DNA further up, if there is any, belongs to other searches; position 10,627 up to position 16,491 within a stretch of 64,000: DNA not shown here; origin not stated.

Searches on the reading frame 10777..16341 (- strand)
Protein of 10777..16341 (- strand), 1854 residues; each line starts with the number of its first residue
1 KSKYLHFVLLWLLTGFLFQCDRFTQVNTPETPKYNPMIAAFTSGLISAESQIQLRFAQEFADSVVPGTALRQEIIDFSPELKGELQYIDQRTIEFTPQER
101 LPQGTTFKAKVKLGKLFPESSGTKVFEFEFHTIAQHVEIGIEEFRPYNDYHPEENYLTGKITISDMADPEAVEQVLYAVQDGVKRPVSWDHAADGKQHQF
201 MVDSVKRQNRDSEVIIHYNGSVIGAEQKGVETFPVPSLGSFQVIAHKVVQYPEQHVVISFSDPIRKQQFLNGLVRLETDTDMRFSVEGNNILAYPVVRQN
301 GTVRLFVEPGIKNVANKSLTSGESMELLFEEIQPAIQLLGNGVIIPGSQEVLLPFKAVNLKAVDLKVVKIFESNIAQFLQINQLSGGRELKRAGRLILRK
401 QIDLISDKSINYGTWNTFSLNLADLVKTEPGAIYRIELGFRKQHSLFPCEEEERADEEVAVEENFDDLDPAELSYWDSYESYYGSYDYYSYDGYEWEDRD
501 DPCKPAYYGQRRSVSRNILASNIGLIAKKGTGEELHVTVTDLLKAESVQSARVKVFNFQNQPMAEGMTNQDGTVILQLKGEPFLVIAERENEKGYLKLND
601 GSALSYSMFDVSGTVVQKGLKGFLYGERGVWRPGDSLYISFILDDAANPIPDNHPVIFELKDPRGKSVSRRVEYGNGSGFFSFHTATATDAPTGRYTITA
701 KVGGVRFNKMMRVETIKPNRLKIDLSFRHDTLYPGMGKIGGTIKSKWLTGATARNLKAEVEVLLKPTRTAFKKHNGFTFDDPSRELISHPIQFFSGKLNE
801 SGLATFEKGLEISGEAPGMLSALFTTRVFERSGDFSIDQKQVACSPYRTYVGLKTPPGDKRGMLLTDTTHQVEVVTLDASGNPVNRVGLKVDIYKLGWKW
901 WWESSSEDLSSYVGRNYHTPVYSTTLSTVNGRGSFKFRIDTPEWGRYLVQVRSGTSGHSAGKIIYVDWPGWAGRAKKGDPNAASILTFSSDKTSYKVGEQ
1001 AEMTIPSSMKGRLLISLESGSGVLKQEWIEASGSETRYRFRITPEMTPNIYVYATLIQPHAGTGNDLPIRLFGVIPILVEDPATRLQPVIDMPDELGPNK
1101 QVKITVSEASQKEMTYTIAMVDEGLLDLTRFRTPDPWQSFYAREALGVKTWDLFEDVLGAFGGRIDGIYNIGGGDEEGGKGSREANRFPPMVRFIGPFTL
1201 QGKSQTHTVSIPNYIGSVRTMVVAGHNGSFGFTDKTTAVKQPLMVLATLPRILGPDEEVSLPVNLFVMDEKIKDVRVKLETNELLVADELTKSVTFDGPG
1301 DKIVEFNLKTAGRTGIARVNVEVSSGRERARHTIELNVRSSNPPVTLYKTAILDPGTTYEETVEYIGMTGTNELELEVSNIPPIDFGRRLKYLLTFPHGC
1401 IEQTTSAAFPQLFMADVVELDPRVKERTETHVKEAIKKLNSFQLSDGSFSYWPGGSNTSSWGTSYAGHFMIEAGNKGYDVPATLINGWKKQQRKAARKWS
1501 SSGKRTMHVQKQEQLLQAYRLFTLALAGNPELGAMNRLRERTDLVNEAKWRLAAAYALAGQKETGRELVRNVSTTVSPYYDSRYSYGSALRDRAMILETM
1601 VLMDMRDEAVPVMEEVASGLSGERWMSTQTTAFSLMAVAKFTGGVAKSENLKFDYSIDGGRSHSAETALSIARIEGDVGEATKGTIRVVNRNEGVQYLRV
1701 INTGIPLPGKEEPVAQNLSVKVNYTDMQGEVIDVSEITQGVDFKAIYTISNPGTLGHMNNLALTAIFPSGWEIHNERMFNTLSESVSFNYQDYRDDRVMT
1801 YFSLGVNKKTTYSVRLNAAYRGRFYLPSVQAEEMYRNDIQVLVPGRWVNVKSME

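Call 91: search_protein_families(library=pfam, proteins=[window:10777-16341:-], max_evalue=0.00001)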
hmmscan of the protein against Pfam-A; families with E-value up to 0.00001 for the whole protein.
window:10777-16341:- (1854 aa): 8 families
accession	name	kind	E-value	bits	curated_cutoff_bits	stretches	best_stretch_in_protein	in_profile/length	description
PF07703.20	A2M_BRD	-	4.2e-23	82.7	22.7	1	986-1128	1-140/140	Alpha-2-macroglobulin bait region domain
PF17962.7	bMG6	-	7.1e-22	78.1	23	1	853-968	2-112/112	Bacterial macroglobulin domain 6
PF11974.14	bMG3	-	1.5e-17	63.9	34.9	1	520-613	1-100/103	Bacterial alpha-2-macroglobulin MG3 domain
PF01835.25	MG2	-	4.2e-15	56.3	32.8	1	621-702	1-85/96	MG2 domain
PF17973.7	bMG10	-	7.5e-14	52.5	26.2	1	1718-1837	2-130/131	Bacterial Alpha-2-macroglobulin MG10 domain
PF17972.7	bMG5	-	6.6e-10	39.9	26.5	1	720-833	2-114/127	Bacterial Alpha-2-macroglobulin MG5 domain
PF00207.28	A2M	-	5.4e-08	33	21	1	1203-1279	14-92/92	Alpha-2-macroglobulin family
PF07678.20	TED_complement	-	5.8e-06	26.1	22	0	1389-1475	18-107/312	A-macroglobulin TED domain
